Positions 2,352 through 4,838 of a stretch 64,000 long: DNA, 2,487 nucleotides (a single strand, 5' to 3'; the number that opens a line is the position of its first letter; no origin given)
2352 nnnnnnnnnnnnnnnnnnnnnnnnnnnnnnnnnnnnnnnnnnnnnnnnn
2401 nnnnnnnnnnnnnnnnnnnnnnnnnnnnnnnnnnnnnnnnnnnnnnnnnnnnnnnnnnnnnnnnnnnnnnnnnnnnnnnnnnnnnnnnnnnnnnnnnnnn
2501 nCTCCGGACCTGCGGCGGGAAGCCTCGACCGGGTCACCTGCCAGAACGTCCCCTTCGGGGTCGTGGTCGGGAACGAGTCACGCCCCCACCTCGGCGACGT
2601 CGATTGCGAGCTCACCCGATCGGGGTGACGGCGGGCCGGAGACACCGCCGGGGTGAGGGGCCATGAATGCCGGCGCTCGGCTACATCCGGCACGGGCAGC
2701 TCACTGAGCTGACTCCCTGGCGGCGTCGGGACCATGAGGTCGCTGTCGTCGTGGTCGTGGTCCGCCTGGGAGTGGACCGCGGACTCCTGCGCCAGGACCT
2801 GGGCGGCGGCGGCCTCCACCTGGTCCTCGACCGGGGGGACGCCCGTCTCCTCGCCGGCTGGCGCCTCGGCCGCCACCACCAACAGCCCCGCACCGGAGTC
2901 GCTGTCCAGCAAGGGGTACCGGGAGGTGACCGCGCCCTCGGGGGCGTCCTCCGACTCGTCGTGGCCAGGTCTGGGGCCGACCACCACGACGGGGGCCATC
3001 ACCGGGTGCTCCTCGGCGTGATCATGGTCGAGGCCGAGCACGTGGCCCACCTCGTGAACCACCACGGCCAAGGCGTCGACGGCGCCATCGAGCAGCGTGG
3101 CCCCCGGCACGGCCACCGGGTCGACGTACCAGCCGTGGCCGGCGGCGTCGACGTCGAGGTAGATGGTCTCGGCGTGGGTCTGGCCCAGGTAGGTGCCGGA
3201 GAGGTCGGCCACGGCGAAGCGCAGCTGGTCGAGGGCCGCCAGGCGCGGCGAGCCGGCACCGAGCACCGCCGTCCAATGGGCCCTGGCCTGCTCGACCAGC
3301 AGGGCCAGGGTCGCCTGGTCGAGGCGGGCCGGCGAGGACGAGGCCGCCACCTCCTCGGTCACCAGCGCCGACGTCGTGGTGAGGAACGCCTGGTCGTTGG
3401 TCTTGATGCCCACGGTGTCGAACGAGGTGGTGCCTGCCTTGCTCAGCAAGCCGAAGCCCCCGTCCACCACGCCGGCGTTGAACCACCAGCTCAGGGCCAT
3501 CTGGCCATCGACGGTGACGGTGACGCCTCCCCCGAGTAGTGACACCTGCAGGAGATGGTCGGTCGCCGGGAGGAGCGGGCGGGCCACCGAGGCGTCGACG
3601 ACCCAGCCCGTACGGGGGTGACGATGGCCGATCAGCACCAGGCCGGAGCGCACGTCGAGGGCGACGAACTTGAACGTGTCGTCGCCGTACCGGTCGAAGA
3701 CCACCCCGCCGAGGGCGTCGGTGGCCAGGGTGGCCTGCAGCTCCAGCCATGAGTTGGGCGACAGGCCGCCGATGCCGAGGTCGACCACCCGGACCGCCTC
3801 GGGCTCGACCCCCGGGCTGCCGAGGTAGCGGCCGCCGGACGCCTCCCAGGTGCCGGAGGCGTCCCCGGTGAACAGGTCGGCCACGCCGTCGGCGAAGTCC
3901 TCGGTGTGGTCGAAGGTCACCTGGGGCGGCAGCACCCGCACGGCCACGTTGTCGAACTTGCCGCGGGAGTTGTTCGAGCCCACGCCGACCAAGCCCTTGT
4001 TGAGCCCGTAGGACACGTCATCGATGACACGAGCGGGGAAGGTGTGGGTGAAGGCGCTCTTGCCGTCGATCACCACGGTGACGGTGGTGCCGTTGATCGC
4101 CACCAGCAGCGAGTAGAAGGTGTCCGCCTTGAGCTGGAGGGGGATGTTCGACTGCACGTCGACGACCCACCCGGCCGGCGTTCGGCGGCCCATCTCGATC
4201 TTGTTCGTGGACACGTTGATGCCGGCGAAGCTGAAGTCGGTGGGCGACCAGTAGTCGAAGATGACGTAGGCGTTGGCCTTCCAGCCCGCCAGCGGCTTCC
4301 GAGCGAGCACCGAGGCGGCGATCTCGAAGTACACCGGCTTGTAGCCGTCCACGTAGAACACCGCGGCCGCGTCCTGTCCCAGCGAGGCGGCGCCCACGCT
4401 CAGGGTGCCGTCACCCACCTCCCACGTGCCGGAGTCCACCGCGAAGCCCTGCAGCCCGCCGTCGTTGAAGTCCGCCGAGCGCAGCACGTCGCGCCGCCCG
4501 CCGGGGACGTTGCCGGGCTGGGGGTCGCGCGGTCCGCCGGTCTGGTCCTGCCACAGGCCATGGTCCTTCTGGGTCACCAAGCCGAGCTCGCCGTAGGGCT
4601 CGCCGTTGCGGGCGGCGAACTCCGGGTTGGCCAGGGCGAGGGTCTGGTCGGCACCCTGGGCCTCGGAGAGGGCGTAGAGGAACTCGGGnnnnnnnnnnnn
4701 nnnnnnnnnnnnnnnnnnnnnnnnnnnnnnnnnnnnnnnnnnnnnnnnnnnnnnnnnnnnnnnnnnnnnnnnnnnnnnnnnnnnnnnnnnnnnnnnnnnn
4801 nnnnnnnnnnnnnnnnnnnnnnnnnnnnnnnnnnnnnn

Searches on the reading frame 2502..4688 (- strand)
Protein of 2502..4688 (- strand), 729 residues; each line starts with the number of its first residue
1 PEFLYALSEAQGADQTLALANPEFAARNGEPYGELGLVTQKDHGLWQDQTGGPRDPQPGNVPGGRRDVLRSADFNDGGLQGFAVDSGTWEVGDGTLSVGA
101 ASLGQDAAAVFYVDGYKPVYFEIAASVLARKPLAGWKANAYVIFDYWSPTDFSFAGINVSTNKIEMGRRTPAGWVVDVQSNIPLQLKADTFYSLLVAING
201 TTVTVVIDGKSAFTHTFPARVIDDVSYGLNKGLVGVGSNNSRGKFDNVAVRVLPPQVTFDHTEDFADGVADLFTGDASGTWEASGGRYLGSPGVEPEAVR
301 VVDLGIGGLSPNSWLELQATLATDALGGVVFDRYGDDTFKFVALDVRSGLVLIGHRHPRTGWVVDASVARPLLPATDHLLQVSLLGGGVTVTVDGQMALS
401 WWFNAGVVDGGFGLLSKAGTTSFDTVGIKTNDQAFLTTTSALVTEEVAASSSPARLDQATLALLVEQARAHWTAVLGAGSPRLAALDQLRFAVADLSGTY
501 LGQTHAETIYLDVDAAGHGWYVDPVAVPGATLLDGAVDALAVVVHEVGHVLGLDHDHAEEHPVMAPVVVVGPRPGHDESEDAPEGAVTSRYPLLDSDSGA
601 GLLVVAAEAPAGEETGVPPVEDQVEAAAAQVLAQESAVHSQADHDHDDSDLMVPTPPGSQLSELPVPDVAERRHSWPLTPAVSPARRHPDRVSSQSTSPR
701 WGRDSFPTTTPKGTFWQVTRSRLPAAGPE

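Call 81: search_protein_families(library=pfam, proteins=[window:2502-4688:-], max_evalue=1)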
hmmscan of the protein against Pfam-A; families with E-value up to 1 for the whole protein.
window:2502-4688:- (729 aa): 12 families
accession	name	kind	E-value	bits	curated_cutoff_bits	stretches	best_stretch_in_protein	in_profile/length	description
PF00413.30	Peptidase_M10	-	5.5e-06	26.8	24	1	534-569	103-137/159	Matrixin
PF06439.18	3keto-disac_hyd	-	0.0022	18.5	26.8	1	74-251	6-187/187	3-keto-disaccharide hydrolase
PF13385.13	Laminin_G_3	-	0.0023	18.5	27.6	1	159-250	51-140/151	Concanavalin A-like lectin/glucanases superfamily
PF13583.11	Reprolysin_4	-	0.014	15.5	22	1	539-561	135-157/203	Metallo-peptidase family M12B Reprolysin-like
PF13688.12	Reprolysin_5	-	0.02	15.5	27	1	538-559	140-161/196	Metallo-peptidase family M12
PF13582.12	Reprolysin_3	-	0.03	15.3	22.4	1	536-556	107-123/123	Metallo-peptidase family M12B Reprolysin-like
PF01400.30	Astacin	-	0.03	14.4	22.5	1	536-558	75-97/189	Astacin (Peptidase family M12A)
PF02983.19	Pro_Al_protease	-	0.044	14.3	23.4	1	512-525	19-32/59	Alpha-lytic protease prodomain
PF11350.14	DUF3152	-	0.1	12.7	25.1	1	529-568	128-170/206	Protein of unknown function (DUF3152)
PF16313.11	DUF4953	-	0.11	12.2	24.2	1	542-557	16-31/316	Met-zincin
PF07998.17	Peptidase_M54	-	0.49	10.8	24.4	1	543-566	149-170/194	Peptidase family M54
PF06262.17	Zincin_1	-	0.55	10.7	22.4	0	541-559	75-93/97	Zincin-like metallopeptidase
